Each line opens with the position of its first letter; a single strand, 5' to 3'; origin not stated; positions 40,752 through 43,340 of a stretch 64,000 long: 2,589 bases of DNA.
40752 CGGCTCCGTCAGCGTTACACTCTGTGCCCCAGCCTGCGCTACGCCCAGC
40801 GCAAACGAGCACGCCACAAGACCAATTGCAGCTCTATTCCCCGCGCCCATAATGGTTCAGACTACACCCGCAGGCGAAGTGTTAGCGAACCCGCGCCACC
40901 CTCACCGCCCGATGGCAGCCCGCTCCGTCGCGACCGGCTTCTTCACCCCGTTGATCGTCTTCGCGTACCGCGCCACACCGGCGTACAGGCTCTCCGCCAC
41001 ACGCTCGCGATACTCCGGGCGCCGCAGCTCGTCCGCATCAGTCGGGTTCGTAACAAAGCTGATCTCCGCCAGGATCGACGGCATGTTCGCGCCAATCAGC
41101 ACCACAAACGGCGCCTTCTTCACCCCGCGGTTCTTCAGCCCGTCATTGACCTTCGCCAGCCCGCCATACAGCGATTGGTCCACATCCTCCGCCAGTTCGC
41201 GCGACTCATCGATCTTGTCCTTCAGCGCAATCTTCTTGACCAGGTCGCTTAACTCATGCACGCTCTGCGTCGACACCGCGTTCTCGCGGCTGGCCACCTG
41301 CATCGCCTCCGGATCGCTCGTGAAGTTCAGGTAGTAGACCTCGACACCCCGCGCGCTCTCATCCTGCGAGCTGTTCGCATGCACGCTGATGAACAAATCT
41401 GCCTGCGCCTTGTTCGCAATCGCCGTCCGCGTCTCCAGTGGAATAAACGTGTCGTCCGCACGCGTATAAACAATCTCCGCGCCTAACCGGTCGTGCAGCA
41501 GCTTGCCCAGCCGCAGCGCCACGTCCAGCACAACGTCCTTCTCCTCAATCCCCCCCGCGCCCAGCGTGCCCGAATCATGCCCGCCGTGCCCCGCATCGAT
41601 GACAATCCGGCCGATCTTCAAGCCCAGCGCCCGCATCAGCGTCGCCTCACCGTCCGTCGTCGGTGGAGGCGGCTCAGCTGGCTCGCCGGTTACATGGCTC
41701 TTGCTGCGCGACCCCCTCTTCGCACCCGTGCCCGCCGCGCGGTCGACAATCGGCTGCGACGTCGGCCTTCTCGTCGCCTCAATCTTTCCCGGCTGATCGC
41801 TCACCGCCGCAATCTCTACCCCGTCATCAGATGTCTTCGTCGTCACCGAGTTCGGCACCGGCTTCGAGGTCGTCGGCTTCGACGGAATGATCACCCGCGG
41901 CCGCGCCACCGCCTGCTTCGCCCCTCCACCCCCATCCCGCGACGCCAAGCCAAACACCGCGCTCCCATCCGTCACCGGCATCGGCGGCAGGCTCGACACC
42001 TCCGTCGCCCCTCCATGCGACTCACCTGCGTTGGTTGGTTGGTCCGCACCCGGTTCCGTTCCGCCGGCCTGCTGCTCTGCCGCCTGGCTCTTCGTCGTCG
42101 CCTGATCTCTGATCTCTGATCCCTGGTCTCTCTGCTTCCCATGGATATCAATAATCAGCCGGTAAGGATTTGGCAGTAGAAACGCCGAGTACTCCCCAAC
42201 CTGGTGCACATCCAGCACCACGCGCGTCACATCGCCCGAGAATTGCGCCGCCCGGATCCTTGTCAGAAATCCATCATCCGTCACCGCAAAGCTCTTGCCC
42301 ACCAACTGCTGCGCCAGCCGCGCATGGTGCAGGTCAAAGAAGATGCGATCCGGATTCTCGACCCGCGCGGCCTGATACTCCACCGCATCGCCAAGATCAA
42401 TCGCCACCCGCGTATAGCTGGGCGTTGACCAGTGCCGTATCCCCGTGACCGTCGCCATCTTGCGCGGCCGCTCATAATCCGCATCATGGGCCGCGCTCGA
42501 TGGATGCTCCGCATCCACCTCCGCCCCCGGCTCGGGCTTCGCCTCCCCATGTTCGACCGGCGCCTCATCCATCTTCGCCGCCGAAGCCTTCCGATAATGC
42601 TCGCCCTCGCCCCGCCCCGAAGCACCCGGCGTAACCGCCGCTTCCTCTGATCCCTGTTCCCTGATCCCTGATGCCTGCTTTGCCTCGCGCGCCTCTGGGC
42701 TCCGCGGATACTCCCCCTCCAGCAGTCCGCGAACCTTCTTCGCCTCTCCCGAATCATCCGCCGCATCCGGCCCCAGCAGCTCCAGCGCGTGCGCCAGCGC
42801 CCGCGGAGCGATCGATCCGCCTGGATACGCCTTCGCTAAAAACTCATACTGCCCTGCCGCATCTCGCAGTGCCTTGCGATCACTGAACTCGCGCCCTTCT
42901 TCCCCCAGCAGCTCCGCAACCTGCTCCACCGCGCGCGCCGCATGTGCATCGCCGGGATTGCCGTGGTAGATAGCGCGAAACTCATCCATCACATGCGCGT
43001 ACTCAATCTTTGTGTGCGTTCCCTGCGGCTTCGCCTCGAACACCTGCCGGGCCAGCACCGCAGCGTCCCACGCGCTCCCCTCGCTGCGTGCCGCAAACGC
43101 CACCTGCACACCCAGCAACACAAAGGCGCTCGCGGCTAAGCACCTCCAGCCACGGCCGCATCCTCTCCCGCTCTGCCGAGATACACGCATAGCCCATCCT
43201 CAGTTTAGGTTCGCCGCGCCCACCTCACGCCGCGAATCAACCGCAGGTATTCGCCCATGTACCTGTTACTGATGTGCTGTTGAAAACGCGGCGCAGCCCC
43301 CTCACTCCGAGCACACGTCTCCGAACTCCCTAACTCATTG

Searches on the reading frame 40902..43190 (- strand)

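Call 27: search_protein_families(library=pfam, proteins=[window:40902-43190:-], max_evalue=0.01)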
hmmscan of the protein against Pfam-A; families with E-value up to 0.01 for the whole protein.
window:40902-43190:- (762 aa): 3 families
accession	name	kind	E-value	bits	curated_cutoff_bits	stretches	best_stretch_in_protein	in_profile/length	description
PF01520.23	Amidase_3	-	5.6e-50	170.2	27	1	529-740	1-173/174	N-acetylmuramoyl-L-alanine amidase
PF11741.13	AMIN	-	6.7e-15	55.5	20.5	1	251-336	2-86/101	AMIN domain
PF24837.1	AMIN-like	-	0.0016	19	27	0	303-350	81-128/129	AMIN-like domain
